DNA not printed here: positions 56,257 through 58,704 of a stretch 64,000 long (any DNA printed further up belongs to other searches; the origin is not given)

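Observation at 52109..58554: Candidate surface-protein O-glycosylation locus: Pro/Thr-rich substrates next to a PMT/ArnT-like GT-C enzyme, a DUF2298 YYY protein and a Glf-like flavoenzyme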

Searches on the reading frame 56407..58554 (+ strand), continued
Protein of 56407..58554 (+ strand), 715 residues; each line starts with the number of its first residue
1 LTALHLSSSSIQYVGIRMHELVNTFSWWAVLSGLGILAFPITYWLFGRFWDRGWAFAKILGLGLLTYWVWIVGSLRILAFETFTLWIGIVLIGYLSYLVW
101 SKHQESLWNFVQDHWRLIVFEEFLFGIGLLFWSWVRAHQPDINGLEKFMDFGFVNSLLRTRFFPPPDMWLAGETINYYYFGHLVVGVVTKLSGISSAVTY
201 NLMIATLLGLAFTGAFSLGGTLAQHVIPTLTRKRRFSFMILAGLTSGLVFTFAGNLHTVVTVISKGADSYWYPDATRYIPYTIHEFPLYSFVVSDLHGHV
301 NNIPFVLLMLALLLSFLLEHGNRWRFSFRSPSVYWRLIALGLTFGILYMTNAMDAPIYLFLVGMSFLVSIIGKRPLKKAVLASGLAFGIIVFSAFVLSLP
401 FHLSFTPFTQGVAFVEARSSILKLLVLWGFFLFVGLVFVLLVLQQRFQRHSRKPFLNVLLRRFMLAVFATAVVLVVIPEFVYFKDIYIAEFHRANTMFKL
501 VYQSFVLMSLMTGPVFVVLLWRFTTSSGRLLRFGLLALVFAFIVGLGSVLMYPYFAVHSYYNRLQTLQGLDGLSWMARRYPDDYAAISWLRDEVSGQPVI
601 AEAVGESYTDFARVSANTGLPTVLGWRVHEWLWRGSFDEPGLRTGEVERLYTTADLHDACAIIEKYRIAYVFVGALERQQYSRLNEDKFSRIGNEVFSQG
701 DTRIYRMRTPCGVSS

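Call 67: find_encoding_contigs(protein=P0321, flank=9000, max_places=1)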
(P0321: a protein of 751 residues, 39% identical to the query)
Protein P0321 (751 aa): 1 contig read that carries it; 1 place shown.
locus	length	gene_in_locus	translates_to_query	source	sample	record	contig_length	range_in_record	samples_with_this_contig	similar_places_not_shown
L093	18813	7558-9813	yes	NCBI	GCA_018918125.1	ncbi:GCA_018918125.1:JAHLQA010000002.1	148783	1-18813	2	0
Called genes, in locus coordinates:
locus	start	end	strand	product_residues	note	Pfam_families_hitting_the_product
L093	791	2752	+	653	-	PF02824:TGS, PF07973:tRNA_SAD, PF00587:tRNA-synt_2b, PF03129:HGTP_anticodon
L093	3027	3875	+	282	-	PF03419:Peptidase_U4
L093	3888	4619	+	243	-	PF04542:Sigma70_r2, PF04545:Sigma70_r4, PF01381:HTH_3 (weak)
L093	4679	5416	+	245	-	PF01520:Amidase_3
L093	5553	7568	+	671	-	-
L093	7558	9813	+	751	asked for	PF10060:DUF2298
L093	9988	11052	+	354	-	PF01300:Sua5_yciO_yrdC, PF03481:Sua5_C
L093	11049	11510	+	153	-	PF02502:LacAB_rpiB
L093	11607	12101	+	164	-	PF00383:dCMP_cyt_deam_1, PF14437:MafB19-deam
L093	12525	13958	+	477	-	PF00587:tRNA-synt_2b, PF03129:HGTP_anticodon, PF09180:ProRS-C_1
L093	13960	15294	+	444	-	PF01743:PolyA_pol, PF12627:PolyA_pol_RNAbd, PF01966:HD (weak), PF13735:tRNA_NucTran2_2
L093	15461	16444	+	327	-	PF27663:Spore_coat_YutH, PF01636:APH (weak)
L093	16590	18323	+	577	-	PF02878:PGM_PMM_I, PF02879:PGM_PMM_II, PF02880:PGM_PMM_III, PF00408:PGM_PMM_IV (weak)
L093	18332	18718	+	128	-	PF03819:MazG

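Call 68: find_encoding_contigs(protein=P0267, flank=9000, max_places=1)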
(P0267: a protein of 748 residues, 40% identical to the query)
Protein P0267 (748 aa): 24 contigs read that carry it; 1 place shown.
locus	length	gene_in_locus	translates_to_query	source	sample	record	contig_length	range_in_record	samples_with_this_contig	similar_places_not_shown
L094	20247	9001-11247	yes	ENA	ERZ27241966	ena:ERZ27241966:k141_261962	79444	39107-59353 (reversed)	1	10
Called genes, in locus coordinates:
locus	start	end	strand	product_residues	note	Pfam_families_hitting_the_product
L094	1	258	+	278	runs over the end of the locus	PF00528:BPD_transp_1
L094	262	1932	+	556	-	PF00128:Alpha-amylase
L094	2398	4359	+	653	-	PF02824:TGS, PF07973:tRNA_SAD, PF00587:tRNA-synt_2b, PF03129:HGTP_anticodon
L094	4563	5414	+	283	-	PF03419:Peptidase_U4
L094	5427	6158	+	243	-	PF04542:Sigma70_r2, PF04545:Sigma70_r4, PF01381:HTH_3 (weak)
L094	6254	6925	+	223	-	PF01520:Amidase_3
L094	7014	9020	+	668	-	-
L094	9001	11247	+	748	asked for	PF10060:DUF2298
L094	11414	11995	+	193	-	-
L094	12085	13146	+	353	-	PF01300:Sua5_yciO_yrdC, PF03481:Sua5_C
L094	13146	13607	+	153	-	PF02502:LacAB_rpiB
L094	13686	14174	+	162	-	PF00383:dCMP_cyt_deam_1, PF14437:MafB19-deam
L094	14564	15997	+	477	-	PF00587:tRNA-synt_2b, PF03129:HGTP_anticodon, PF09180:ProRS-C_1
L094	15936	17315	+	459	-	PF01743:PolyA_pol, PF12627:PolyA_pol_RNAbd, PF01966:HD, PF13735:tRNA_NucTran2_2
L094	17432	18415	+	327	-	PF27663:Spore_coat_YutH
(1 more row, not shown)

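Call 69: find_encoding_contigs(protein=P0357, flank=9000, max_places=1)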
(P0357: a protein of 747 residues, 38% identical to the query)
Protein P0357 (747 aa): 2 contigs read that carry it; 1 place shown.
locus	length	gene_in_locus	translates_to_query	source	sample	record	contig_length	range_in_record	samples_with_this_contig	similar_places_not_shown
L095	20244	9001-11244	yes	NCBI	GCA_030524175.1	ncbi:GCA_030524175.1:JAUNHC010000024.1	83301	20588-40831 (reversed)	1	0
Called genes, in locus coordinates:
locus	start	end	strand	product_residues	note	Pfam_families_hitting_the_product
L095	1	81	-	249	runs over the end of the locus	PF05389:MecA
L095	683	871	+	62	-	-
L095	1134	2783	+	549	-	PF08239:SH3_3 (weak), PF00704:Glyco_hydro_18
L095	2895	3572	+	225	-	PF01520:Amidase_3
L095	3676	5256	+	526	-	PF16697:Yop-YscD_cpl (faint), PF00498:FHA (weak), PF00005:ABC_tran, PF02463:SMC_N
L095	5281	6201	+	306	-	PF01061:ABC2_membrane, PF12698:ABC2_membrane_3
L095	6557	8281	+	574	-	-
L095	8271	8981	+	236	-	PF00535:Glycos_transf_2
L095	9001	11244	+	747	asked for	PF10060:DUF2298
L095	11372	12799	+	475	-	PF00939:Na_sulph_symp, PF03600:CitMHS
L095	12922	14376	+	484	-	PF00501:AMP-binding, PF13193:AMP-binding_C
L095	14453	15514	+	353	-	PF01300:Sua5_yciO_yrdC, PF03481:Sua5_C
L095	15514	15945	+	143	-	PF02502:LacAB_rpiB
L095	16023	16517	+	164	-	PF00383:dCMP_cyt_deam_1, PF14437:MafB19-deam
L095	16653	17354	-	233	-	PF16107:DUF4825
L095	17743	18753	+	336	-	-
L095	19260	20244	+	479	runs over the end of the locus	PF00587:tRNA-synt_2b, PF03129:HGTP_anticodon, PF09180:ProRS-C_1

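Call 86: find_encoding_contigs(protein=P0342, flank=9000, max_places=1)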
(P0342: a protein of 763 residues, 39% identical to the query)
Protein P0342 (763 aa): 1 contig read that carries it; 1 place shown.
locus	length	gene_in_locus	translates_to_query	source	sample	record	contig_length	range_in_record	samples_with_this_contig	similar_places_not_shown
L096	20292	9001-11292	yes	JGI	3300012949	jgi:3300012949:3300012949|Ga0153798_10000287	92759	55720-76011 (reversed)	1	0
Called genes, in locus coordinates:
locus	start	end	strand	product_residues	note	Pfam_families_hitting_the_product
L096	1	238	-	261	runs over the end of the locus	-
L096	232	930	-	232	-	PF00005:ABC_tran, PF13304:AAA_21 (weak)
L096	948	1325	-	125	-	PF00392:GntR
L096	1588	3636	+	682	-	PF17191:RecG_wedge, PF01336:tRNA_anti-codon (faint), PF22590:Cas3-like_C_2 (faint), PF00270:DEAD, PF04851:ResIII, PF07517:SecA_DEAD (weak), PF00271:Helicase_C, PF19833:RecG_dom3_C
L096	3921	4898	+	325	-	PF00535:Glycos_transf_2, PF10111:Glyco_tranf_2_2 (faint), PF13641:Glyco_tranf_2_3 (weak)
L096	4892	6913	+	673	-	-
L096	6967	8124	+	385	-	PF01593:Amino_oxidase (weak), PF13450:NAD_binding_8, PF03275:GLF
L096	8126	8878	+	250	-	PF00535:Glycos_transf_2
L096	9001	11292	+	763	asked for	PF10060:DUF2298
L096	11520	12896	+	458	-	PF00285:Citrate_synt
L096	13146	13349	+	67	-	PF00269:SASP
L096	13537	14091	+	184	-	PF03602:Cons_hypoth95, PF05175:MTS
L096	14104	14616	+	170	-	PF01467:CTP_transf_like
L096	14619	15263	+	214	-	PF28068:Scy (weak)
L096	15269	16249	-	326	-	-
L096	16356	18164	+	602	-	PF08439:Peptidase_M3_N, PF01432:Peptidase_M3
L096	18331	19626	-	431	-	PF05636:HIGH_NTase1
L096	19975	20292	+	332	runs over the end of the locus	PF01515:PTA_PTB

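Call 87: fold_search(model_id=the predicted structure, library=pdb)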
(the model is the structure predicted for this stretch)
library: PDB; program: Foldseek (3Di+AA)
matches with E <= 10: 428; with E <= 0.001: 9
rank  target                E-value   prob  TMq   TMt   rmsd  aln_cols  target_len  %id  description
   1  7zlg_A                8.8e-08  1.00  0.36  0.37  13.2       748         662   12  Cryo-EM structure of C-mannosyltransferase CeDPY19, in complex with acceptor peptide and bound to CMT2-Fab and anti-Fa (released 2023-01-11)
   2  5gmy_A                1.0e-07  1.00  0.41  0.35  13.4       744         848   11  Crystal structure of the Archaeoglobus fulgidus oligosaccharyltransferase (O29867_ARCFU) tethered with an acceptor pep (released 2017-02-01)
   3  7zli_A                3.8e-07  1.00  0.39  0.41  11.0       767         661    8  Cryo-EM structure of C-mannosyltransferase CeDPY19, in complex with Dol25-P-Man and bound to CMT2-Fab and anti-Fab nan (released 2023-01-11)
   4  6ezn_F                5.1e-07  1.00  0.41  0.43  11.0       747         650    9  Cryo-EM structure of the yeast oligosaccharyltransferase (OST) complex (released 2018-01-17)
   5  7zlh_A                7.8e-07  1.00  0.35  0.36  13.5       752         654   12  Cryo-EM structure of C-mannosyltransferase CeDPY19, in apo state, bound to CMT2-Fab and anti-Fab nanobody (released 2023-01-11)
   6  8if8_C                2.1e-06  1.00  0.45  0.51  13.1       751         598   13  Arabinosyltransferase AftA (released 2023-05-31)
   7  8agc_A                2.4e-06  1.00  0.42  0.43   9.7       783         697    9  Structure of yeast oligosaccharylransferase complex with lipid-linked oligosaccharide and non-acceptor peptide bound (released 2022-12-07)
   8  3waj                  4.0e-06  1.00  0.37  0.34  10.7       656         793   12  Crystal structure of the Archaeoglobus fulgidus oligosaccharyltransferase (O29867_ARCFU) complex with Zn and sulfate (released 2013-10-30)
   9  8if8_B                1.9e-05  1.00  0.50  0.55  12.9       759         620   12  Arabinosyltransferase AftA (released 2023-05-31)
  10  5ogl_A                1.1e-03  1.00  0.38  0.37   9.6       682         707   10  Structure of bacterial oligosaccharyltransferase PglB in complex with an acceptor peptide and an lipid-linked oligosac (released 2017-10-25)
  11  5ezm                  2.6e-03  1.00  0.37  0.44  12.3       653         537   11  Crystal Structure of ArnT from Cupriavidus metallidurans in the apo state (released 2016-02-17)
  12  9i5k_A                1.1e-02  1.00  0.36  0.49   9.4       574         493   11  Structure of the Chaetomium thermophilum Pmt4 homodimer (C2 symmetry) (released 2025-12-24)
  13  6p25_B                2.0e-02  1.00  0.25  0.25   6.4       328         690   12  Structure of S. cerevisiae protein O-mannosyltransferase Pmt1-Pmt2 complex bound to the sugar donor and a peptide acce (released 2019-07-10)
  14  6p25_A                2.0e-02  1.00  0.25  0.24   5.6       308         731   15  Structure of S. cerevisiae protein O-mannosyltransferase Pmt1-Pmt2 complex bound to the sugar donor and a peptide acce (released 2019-07-10)
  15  9s6r_A                7.4e-02  0.95  0.27  0.43  12.8       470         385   11  Ternary cryo-EM structure of yeast ALG3 with Dol25-PP-GlcNAc2Man5, Dol25-P-Man, and Fab (released 2026-03-18)
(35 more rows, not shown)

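Call 89: search_protein_families(library=ncbifam, proteins=[L096:3921-4895:+, L096:4892-6910:+, L096:6967-8121:+, L096:8126-8875:+, L095:8271-8978:+], max_evalue=0.00001)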
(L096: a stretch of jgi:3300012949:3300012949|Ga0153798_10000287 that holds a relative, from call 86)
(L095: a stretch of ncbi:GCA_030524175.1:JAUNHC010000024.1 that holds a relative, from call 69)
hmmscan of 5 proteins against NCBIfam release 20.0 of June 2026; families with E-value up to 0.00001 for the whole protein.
L096:3921-4895:+ (325 aa): 10 families
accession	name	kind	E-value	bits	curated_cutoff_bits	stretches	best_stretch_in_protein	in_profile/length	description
NF047588.1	GlcsyltransPgfSStrep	equivalog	4.8e-72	242.8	500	1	18-316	3-304/308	glycosyltransferase PgfS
NF007986.1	PRK10714.1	equivalog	5.3e-50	170.2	529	1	18-315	8-309/316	undecaprenyl-phosphate 4-deoxy-4-formamido-L-arabinose transferase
TIGR03937.1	PgaC_IcaA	equivalog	1.2e-15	57.4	422.3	1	13-110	42-136/407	poly-beta-1,6-N-acetyl-D-glucosamine synthase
NF010496.0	PRK13915.1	equivalog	2.9e-11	43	262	1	15-127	30-145/307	glucosyl-3-phosphoglycerate synthase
NF041875.1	EPS_EpsD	equivalog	3.4e-11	43.1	370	1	18-123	1-103/325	exopolysaccharide biosynthesis glycosyltransferase EpsD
NF007482.0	PRK10073.1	equivalog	3.1e-10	39.6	423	1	14-122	4-108/334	glycosyltransferase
TIGR04283.1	glyco_like_mftF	equivalog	3.2e-09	36.7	182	1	18-124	1-97/221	TIGR04283 family arsenosugar biosynthesis glycosyltransferase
TIGR03965.1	mycofact_glyco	equivalog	3.4e-09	36.1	280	1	11-121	69-176/467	mycofactocin biosynthesis glycosyltransferase MftF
NF058614.1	PPMAGASynPpgS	equivalog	2e-08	33.9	370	1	20-141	4-119/226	polyprenyl-phospho-N-acetylgalactosaminyl synthase PpgS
NF047683.1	TeichurnBiosyTuaG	equivalog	6e-08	32.6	400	1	15-111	5-98/252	teichuronic acid biosynthesis protein TuaG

L096:4892-6910:+ (673 aa): 0 families

L096:6967-8121:+ (385 aa): 7 families
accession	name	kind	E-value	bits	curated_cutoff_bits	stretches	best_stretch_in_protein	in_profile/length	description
TIGR00031.1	UDP-GALP_mutase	equivalog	2.2e-114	382.3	303.75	1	25-383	1-375/378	UDP-galactopyranose mutase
NF005547.0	PRK07208.1-3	equivalog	8.8e-16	57.7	380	1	27-228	6-215/465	hypothetical protein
NF005548.0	PRK07208.1-4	equivalog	2e-14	53.1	389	1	27-190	5-168/488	hypothetical protein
NF005546.0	PRK07208.1-2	equivalog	6.2e-14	51.5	418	1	118-190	130-201/527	hypothetical protein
NF005545.0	PRK07208.1-1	equivalog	4.2e-10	38.6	451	1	24-188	6-170/504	hypothetical protein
NF005560.0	PRK07233.1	equivalog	6.7e-10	38.4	252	1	28-244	3-226/435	hypothetical protein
TIGR00562.1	proto_IX_ox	equivalog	3.2e-07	29.3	97.85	1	27-96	4-72/470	protoporphyrinogen oxidase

L096:8126-8875:+ (250 aa): 8 families
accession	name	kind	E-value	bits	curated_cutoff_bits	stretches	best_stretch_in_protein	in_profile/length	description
NF007986.1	PRK10714.1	equivalog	3.4e-13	49.3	529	1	11-177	4-170/316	undecaprenyl-phosphate 4-deoxy-4-formamido-L-arabinose transferase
NF058614.1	PPMAGASynPpgS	equivalog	2.1e-12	46.9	370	1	16-210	3-194/226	polyprenyl-phospho-N-acetylgalactosaminyl synthase PpgS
TIGR04182.1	glyco_TIGR04182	equivalog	9e-12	45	325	1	16-225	3-205/293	S-layer glycoprotein N-glycosyltransferase AglJ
NF047588.1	GlcsyltransPgfSStrep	equivalog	1e-09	38.1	500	1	14-182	2-170/308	glycosyltransferase PgfS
TIGR03937.1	PgaC_IcaA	equivalog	1.3e-07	30.9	422.3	1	8-108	40-135/407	poly-beta-1,6-N-acetyl-D-glucosamine synthase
NF010496.0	PRK13915.1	equivalog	2e-06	27.1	262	1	9-86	27-107/307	glucosyl-3-phosphoglycerate synthase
TIGR03469.1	HpnB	hypoth_equivalog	3.7e-06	26.2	379.25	1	10-109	41-146/386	hopene-associated glycosyltransferase HpnB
TIGR04283.1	glyco_like_mftF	equivalog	4.1e-06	26.6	182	1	17-68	3-51/221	TIGR04283 family arsenosugar biosynthesis glycosyltransferase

L095:8271-8978:+ (236 aa): 8 families
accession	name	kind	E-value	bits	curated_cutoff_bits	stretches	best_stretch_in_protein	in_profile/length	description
TIGR03937.1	PgaC_IcaA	equivalog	4.1e-10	39.2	422.3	1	5-99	46-135/407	poly-beta-1,6-N-acetyl-D-glucosamine synthase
NF058614.1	PPMAGASynPpgS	equivalog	2.5e-09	36.9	370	1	7-165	3-151/226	polyprenyl-phospho-N-acetylgalactosaminyl synthase PpgS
TIGR04182.1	glyco_TIGR04182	equivalog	1.6e-08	34.3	325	1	8-213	4-201/293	S-layer glycoprotein N-glycosyltransferase AglJ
NF007482.0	PRK10073.1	equivalog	3.8e-08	32.7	423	1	5-100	7-96/334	glycosyltransferase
NF007986.1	PRK10714.1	equivalog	5.9e-07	28.8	529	1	7-155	9-157/316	undecaprenyl-phosphate 4-deoxy-4-formamido-L-arabinose transferase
NF047588.1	GlcsyltransPgfSStrep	equivalog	1.4e-06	27.7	500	1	6-170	3-167/308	glycosyltransferase PgfS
NF047683.1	TeichurnBiosyTuaG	equivalog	3.8e-06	26.7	400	1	3-115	5-115/252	teichuronic acid biosynthesis protein TuaG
NF053739.1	GlytfEpsEBac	equivalog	8.6e-06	24.9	450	0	8-72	5-68/265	glycosyltransferase EpsE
